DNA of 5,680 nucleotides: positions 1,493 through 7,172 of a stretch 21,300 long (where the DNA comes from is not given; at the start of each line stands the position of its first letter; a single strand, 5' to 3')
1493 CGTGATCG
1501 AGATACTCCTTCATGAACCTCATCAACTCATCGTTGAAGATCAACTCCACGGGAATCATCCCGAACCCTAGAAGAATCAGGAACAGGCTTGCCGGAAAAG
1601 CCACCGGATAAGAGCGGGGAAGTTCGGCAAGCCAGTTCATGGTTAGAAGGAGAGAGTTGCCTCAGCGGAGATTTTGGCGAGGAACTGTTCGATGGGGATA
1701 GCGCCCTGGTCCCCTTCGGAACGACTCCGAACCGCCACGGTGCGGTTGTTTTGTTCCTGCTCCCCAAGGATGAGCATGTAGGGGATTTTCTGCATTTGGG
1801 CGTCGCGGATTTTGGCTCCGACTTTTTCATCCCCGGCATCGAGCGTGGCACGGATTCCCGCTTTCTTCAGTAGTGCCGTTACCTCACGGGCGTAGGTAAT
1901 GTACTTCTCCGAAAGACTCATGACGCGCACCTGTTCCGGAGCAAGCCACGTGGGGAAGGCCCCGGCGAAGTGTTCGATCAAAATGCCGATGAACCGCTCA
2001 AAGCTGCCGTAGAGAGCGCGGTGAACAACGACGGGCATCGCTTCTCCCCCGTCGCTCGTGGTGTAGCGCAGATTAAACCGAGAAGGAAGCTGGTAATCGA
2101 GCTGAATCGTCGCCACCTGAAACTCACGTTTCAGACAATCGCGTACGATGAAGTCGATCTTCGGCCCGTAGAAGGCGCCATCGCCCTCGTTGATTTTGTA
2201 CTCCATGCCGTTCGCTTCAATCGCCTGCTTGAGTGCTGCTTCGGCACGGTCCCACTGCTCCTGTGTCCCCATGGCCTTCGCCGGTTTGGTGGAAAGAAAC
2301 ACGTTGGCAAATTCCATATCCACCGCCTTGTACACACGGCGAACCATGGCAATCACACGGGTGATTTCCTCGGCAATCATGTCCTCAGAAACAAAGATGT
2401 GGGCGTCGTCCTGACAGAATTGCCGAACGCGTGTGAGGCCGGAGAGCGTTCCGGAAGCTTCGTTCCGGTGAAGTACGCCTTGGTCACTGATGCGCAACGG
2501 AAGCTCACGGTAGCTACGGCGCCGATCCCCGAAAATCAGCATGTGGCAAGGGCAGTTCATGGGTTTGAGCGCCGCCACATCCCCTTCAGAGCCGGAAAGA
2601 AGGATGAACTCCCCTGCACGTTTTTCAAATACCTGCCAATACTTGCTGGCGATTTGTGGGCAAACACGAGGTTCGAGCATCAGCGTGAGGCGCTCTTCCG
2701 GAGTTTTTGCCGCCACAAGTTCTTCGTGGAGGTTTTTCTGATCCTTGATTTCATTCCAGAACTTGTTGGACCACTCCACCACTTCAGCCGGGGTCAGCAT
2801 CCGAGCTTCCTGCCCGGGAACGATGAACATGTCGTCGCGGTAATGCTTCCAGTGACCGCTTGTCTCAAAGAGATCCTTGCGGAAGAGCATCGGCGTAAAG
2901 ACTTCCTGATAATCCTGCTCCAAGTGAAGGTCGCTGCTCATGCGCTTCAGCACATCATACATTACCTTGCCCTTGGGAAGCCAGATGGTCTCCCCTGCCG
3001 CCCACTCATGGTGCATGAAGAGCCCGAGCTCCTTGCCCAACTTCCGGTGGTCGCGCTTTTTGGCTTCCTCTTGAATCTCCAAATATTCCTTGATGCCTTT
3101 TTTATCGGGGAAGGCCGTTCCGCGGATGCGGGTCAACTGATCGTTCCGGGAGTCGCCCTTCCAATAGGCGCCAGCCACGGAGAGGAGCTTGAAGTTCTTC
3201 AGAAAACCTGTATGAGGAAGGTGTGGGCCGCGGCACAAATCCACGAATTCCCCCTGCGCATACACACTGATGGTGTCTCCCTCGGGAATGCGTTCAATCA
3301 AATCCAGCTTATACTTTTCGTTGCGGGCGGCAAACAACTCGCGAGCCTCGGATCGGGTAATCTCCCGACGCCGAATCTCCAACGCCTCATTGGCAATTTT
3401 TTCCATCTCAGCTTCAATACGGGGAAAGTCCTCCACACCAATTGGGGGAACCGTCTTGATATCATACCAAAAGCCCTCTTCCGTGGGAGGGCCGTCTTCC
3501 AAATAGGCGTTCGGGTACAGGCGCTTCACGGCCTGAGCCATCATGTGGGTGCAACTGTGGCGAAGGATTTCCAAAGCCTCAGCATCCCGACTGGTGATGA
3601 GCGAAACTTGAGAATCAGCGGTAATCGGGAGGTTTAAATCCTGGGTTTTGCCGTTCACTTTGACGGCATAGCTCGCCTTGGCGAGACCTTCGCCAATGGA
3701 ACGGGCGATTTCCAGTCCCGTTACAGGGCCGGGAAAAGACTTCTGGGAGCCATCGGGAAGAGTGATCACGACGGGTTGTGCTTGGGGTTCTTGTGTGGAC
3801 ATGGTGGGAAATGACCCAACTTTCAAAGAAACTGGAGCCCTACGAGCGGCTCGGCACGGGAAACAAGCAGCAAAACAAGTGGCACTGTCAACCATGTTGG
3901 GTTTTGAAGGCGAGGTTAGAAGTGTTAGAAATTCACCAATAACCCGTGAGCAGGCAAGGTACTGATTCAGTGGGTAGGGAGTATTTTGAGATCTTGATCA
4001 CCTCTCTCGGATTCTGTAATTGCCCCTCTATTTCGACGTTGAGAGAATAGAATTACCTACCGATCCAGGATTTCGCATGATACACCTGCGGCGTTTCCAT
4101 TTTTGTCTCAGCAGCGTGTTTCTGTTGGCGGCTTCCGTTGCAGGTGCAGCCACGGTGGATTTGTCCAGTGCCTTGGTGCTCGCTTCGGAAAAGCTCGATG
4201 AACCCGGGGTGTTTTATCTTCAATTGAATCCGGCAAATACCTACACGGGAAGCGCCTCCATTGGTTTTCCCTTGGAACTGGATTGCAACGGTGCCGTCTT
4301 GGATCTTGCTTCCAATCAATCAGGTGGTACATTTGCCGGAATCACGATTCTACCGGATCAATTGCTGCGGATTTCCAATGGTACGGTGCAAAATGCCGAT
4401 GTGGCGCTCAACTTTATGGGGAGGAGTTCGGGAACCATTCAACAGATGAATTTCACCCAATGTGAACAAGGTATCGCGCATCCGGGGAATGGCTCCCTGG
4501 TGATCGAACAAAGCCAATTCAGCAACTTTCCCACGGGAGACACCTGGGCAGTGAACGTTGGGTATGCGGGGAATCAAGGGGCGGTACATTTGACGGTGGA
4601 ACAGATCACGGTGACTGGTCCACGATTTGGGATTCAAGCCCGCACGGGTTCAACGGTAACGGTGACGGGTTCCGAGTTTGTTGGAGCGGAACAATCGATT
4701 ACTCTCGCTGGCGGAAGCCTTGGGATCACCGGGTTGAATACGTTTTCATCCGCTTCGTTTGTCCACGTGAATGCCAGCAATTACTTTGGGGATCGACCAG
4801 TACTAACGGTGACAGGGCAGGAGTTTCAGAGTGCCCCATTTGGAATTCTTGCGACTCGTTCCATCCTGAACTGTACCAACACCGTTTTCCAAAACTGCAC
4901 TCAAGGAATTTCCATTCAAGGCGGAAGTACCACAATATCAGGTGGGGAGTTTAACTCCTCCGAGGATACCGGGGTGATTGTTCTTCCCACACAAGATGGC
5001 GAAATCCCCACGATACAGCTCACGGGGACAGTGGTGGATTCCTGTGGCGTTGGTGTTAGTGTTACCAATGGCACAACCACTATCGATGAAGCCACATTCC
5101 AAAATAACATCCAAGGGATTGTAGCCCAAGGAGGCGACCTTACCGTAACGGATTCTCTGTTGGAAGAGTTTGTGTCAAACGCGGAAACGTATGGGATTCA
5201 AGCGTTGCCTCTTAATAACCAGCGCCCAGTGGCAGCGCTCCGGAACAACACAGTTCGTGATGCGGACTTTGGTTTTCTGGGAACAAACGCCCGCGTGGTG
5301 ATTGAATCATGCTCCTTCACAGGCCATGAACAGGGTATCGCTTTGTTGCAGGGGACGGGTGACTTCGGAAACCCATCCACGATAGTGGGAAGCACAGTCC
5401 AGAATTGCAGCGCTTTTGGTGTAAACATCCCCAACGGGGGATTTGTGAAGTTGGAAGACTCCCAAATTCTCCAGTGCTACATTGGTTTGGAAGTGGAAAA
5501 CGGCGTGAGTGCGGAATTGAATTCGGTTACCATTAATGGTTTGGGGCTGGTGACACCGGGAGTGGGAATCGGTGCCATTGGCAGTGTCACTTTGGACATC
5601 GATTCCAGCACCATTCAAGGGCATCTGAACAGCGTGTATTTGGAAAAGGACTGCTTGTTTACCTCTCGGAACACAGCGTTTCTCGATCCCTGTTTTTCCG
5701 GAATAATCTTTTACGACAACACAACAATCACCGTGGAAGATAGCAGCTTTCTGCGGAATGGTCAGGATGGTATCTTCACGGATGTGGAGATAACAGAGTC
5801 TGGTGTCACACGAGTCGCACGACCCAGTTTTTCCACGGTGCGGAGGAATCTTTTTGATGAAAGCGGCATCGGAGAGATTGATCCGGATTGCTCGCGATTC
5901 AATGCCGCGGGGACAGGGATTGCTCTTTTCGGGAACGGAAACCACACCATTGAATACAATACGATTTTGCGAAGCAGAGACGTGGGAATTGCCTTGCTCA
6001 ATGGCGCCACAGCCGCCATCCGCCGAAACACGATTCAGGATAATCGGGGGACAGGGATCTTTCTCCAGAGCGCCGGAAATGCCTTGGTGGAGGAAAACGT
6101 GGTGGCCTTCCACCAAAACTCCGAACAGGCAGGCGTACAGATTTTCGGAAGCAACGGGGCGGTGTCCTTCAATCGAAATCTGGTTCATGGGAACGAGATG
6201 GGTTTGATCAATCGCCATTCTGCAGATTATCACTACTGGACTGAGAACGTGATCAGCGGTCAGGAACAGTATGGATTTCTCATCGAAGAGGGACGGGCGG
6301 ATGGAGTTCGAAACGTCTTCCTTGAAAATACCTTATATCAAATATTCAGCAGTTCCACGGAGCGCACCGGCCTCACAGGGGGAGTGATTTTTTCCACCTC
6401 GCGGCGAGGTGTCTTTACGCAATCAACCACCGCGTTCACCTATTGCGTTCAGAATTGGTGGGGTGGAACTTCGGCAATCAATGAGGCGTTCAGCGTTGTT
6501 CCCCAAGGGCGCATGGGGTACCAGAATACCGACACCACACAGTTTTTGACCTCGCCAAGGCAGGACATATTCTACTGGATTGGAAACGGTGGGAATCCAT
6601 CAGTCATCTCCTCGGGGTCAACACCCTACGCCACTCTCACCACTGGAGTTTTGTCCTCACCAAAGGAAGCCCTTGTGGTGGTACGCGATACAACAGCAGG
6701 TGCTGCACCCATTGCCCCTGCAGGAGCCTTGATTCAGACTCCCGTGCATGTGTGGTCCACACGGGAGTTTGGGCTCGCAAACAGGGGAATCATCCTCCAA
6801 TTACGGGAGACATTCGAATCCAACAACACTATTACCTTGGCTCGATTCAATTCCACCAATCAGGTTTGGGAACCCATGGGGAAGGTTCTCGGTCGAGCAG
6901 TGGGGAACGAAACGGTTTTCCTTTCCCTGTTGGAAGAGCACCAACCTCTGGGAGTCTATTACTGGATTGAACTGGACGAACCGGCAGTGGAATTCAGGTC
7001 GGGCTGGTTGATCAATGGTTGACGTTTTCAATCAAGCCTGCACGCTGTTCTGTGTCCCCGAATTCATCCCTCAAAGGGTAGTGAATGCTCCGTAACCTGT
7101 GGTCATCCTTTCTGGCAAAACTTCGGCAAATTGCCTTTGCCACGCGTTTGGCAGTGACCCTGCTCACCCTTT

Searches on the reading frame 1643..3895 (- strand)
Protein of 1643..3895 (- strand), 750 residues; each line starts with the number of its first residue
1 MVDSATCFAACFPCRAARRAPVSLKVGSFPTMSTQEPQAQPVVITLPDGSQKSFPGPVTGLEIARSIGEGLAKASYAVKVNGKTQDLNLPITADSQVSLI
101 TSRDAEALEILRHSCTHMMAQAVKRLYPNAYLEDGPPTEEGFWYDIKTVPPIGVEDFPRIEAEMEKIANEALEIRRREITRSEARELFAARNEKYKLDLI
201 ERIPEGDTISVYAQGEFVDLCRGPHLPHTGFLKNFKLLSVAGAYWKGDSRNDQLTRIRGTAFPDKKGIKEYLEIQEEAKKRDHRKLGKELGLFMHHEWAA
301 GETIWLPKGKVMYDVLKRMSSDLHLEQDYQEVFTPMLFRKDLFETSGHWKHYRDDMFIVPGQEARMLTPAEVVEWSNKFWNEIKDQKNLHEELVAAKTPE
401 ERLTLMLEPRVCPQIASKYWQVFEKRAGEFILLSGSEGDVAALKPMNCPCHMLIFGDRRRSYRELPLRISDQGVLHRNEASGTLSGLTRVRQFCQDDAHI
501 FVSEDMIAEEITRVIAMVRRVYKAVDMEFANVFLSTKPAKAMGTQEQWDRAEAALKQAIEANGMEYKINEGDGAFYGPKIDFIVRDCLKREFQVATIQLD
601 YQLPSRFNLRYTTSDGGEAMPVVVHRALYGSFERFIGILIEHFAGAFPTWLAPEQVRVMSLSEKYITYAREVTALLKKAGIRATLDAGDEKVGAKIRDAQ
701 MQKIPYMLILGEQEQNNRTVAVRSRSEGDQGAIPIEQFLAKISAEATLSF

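Call 7: search_protein_families(library=pfam, proteins=[window:1643-3895:-], max_evalue=0.01)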
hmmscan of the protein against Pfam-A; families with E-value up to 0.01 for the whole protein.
window:1643-3895:- (750 aa): 4 families
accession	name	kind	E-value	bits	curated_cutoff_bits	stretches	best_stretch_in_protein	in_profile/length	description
PF00587.30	tRNA-synt_2b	-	8.9e-42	143.6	29.3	1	438-643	8-179/179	tRNA synthetase class II core domain (G, H, P, S and T)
PF03129.25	HGTP_anticodon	-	1.4e-23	83.3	21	1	655-744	1-93/94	Anticodon binding domain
PF07973.19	tRNA_SAD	-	5.6e-16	58.7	24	1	209-257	1-43/44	Threonyl and Alanyl tRNA synthetase second additional domain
PF02824.27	TGS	-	3.2e-09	37.1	22.2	1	43-101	2-60/60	TGS domain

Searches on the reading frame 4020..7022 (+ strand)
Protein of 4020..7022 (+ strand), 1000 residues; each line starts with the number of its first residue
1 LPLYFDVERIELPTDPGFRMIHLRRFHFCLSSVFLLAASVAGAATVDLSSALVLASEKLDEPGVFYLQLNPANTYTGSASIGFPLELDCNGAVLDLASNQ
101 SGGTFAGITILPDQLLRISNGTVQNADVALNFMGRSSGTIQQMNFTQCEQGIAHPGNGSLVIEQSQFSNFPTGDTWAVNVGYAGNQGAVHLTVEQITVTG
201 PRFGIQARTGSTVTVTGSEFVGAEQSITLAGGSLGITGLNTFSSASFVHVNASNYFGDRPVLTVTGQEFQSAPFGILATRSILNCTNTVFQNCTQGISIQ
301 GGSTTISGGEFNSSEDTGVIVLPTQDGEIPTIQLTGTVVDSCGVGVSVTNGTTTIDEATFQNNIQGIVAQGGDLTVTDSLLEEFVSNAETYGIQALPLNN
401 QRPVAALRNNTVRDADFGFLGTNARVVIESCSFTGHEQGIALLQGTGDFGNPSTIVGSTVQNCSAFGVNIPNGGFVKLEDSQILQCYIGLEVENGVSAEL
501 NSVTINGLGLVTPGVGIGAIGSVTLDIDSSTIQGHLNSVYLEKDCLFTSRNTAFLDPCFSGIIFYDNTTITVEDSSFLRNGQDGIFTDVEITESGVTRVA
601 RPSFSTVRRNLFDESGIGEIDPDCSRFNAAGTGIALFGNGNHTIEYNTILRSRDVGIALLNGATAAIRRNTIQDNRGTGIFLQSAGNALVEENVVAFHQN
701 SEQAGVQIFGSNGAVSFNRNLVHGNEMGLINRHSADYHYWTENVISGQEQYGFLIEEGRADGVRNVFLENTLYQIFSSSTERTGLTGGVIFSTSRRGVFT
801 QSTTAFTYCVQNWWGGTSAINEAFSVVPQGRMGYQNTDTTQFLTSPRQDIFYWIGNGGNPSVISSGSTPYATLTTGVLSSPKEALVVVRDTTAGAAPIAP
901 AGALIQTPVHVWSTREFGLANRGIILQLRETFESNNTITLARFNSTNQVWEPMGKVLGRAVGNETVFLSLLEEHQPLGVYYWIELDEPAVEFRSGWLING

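Call 7: search_protein_families(library=pfam, proteins=[window:4020-7022:+], max_evalue=0.01)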
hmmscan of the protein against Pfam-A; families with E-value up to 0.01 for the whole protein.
window:4020-7022:+ (1000 aa): 2 families
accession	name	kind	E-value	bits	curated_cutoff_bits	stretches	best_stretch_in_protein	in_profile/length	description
PF13229.12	Beta_helix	-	1.6e-34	119.3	25.9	4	539-721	3-157/158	Right handed beta helix region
PF05048.19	NosD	-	4.2e-22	79.1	23.6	3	629-725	80-167/212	Periplasmic copper-binding protein (NosD)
